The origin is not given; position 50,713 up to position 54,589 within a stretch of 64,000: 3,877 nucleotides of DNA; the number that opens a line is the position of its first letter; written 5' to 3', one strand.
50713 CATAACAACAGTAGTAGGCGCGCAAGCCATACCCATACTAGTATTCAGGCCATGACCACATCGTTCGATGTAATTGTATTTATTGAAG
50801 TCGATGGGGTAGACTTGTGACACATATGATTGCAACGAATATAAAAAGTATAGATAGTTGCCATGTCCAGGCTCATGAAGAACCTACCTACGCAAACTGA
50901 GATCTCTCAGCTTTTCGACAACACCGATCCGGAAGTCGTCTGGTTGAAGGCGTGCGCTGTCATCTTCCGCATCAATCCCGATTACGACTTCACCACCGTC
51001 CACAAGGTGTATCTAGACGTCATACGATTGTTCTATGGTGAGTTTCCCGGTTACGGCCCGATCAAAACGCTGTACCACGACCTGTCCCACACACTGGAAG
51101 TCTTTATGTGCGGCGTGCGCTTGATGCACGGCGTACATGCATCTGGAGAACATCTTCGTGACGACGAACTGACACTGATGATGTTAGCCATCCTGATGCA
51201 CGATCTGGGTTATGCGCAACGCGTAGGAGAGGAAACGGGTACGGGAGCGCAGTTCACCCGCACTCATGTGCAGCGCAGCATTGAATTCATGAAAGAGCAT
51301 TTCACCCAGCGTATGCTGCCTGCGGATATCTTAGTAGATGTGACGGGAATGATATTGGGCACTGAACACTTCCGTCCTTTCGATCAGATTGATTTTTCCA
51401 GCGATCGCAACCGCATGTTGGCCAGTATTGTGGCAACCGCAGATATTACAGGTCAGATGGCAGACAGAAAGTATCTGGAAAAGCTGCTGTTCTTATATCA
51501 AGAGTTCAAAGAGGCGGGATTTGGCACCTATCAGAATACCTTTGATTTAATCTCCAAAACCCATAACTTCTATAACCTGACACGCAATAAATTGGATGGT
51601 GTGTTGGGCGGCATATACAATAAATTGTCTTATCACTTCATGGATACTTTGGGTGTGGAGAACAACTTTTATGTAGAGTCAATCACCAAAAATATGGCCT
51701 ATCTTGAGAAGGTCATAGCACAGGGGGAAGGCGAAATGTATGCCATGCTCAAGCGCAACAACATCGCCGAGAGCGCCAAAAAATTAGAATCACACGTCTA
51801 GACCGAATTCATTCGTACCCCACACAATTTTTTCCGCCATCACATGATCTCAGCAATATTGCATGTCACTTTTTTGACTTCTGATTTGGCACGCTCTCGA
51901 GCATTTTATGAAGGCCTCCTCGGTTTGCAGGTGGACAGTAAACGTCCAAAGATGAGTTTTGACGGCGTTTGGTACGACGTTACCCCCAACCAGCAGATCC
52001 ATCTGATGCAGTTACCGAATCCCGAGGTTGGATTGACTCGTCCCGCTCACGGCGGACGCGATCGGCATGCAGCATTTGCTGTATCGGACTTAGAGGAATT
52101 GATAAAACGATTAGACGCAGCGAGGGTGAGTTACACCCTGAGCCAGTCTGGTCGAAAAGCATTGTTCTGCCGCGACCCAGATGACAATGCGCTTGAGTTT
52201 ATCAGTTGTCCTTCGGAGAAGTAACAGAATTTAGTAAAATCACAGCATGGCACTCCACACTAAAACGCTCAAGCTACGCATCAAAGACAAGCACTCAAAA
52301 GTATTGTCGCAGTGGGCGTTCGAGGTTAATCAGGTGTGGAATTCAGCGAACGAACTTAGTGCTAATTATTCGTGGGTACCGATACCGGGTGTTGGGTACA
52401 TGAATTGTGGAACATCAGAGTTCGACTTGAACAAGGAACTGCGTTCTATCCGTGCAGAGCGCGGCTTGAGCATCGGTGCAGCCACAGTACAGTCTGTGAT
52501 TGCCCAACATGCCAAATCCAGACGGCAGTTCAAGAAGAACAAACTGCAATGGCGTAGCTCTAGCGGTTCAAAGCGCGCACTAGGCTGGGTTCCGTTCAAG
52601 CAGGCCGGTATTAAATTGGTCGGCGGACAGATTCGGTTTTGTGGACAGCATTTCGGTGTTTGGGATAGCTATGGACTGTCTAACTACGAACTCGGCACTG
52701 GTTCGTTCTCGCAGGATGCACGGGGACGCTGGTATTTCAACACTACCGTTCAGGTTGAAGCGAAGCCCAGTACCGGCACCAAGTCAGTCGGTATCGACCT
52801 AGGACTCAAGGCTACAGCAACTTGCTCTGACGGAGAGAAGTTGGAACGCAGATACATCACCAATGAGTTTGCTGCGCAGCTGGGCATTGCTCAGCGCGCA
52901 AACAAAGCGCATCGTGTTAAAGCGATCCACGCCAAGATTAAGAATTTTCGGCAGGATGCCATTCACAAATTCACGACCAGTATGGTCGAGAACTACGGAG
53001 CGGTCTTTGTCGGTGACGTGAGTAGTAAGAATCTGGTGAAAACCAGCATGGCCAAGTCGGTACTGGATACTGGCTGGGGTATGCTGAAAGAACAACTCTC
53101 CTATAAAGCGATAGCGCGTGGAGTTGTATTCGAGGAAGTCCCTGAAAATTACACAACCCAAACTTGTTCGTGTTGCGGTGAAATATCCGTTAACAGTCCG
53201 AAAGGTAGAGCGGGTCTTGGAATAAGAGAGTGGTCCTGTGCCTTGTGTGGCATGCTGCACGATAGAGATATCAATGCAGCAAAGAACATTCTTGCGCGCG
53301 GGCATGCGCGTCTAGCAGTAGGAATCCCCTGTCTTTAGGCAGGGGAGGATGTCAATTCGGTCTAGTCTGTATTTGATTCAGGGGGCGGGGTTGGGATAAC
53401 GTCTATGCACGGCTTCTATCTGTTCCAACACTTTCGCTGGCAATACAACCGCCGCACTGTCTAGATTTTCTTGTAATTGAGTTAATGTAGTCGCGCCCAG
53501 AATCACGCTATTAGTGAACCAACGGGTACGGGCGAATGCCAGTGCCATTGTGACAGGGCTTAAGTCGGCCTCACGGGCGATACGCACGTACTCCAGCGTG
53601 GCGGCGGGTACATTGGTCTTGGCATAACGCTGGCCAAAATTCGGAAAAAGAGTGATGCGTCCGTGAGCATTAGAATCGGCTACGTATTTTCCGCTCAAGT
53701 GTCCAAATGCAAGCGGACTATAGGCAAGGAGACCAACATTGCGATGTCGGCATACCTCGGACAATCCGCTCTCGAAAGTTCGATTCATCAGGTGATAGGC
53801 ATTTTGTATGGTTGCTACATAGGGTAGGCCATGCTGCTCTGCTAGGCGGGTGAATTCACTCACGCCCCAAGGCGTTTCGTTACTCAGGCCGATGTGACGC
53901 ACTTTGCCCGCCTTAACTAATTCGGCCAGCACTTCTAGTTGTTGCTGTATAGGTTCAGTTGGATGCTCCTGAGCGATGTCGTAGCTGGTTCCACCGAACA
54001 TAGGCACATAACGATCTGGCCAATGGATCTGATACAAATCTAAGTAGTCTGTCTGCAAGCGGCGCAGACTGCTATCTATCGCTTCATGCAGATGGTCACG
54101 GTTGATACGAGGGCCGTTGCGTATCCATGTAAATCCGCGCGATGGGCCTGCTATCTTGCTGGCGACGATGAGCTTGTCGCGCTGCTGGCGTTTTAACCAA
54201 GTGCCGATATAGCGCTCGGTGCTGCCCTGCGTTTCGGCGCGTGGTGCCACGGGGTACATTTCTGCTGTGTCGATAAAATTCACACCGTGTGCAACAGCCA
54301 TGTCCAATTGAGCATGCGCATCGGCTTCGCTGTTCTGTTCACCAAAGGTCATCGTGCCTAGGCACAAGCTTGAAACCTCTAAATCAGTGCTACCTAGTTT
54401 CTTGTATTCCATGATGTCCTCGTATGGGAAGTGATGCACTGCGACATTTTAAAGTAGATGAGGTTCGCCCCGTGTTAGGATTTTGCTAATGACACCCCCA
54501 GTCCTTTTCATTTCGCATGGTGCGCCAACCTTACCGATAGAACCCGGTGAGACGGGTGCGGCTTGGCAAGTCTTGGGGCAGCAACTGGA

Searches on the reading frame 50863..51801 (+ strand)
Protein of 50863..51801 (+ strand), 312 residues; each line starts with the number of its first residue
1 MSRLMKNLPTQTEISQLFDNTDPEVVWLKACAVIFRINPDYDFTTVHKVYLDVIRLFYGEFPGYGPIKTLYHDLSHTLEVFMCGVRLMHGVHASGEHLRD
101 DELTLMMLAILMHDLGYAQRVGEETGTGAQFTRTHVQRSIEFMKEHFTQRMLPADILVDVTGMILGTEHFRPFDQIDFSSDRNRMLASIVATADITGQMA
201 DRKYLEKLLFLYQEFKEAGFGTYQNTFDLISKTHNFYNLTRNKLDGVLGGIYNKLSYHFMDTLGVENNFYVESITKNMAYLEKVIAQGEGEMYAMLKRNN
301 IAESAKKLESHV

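Call 76: search_protein_families(library=ncbifam, proteins=[window:50863-51801:+], max_evalue=1e-10)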
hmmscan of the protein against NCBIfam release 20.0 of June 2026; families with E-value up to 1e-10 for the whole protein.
window:50863-51801:+ (312 aa): 1 family
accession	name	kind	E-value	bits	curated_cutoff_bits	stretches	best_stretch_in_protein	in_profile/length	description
NF045583.1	Npun_R2479_HDIG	equivalog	5.1e-17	62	400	0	126-238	128-238/275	Npun_R2479 family HD domain-containing metalloprotein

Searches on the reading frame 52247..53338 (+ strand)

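Call 76: search_protein_families(library=ncbifam, proteins=[window:52247-53338:+], max_evalue=1e-10)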
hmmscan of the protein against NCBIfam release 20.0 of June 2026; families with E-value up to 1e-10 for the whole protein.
window:52247-53338:+ (363 aa): 4 families
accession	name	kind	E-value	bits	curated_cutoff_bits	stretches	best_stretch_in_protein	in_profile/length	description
NF040570.1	guided_TnpB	subfamily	4.4e-63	213.9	100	1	7-351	2-389/389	RNA-guided endonuclease TnpB family protein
NF038281.1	IS200_TnpB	exception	8.6e-38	130.4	425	1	155-352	151-359/360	IS200/IS605 family element RNA-guided endonuclease TnpB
NF038280.1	IS607_TnpB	exception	4e-25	88.6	350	1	159-354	179-394/431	IS607 family element RNA-guided endonuclease TnpB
NF038192.1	V_cas_c2c8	exception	2.5e-19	69.7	350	0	215-270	334-389/457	type V CRISPR-associated protein C2c8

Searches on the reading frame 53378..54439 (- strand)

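Call 76: search_protein_families(library=ncbifam, proteins=[window:53378-54439:-], max_evalue=1e-10)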
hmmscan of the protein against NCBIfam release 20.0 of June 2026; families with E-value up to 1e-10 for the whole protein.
window:53378-54439:- (353 aa): 6 families
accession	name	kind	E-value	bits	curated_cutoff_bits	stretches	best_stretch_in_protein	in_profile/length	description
NF007912.0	PRK10625.1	equivalog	4.6e-128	427.4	415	1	10-353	1-346/346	NADP(H)-dependent aldo-keto reductase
NF049922.1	MethglyxlRedYdjG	equivalog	2.6e-31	108.9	550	1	10-340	1-316/326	NADH-dependent methylglyoxal reductase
TIGR01293.1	Kv_beta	subfamily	1.4e-25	90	365.4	1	10-342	1-316/319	voltage-dependent potassium channel subunit beta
NF007695.0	PRK10376.1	subfamily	1.7e-23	83.1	280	1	28-243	29-215/290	oxidoreductase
NF007388.0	PRK09912.1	subfamily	1.7e-22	79.8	448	1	9-329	12-315/346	L-glyceraldehyde 3-phosphate reductase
NF008377.0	PRK11172.1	equivalog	1.8e-11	43.7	327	0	24-250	5-188/267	2,5-didehydrogluconate reductase DkgB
